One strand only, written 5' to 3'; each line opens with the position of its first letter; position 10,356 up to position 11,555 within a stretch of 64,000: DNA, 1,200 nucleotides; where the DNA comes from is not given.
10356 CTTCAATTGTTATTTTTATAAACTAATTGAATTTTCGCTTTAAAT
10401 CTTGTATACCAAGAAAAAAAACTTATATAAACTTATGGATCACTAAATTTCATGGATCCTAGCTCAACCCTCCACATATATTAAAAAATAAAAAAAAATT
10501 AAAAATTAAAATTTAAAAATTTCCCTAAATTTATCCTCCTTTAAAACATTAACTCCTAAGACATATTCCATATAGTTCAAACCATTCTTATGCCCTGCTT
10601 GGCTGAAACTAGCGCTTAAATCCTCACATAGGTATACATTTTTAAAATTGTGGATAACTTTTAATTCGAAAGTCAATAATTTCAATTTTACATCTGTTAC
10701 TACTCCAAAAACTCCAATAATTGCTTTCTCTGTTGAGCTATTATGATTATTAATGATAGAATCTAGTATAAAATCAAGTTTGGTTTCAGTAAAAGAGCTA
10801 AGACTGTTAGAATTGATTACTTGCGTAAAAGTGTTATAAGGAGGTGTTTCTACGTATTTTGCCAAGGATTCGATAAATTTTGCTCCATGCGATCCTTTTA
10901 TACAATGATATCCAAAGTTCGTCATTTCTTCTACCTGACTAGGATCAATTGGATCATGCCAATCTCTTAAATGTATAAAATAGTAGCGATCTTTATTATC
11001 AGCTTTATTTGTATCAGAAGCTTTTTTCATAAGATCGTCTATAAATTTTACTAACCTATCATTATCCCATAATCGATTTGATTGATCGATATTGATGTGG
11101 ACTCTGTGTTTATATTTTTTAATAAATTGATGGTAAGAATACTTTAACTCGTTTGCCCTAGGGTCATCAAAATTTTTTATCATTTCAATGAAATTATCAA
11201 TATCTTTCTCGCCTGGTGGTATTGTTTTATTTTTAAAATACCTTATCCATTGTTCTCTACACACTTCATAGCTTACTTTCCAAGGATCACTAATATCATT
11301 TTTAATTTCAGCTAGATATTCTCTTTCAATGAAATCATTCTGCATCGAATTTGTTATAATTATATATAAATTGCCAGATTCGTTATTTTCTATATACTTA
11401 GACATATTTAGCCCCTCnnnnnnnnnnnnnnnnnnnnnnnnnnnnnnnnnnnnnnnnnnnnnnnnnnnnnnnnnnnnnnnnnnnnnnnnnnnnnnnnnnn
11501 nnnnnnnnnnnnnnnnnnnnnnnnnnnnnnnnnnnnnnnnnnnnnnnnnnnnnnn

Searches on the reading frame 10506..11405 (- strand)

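Call 55: search_protein_families(library=pfam, proteins=[window:10506-11405:-], max_evalue=0.00001)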
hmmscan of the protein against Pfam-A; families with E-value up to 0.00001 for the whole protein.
window:10506-11405:- (299 aa): 1 family
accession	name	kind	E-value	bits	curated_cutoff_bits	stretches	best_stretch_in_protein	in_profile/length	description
PF00857.26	Isochorismatase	-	1.5e-06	28.8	27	1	103-282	3-166/175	Isochorismatase domain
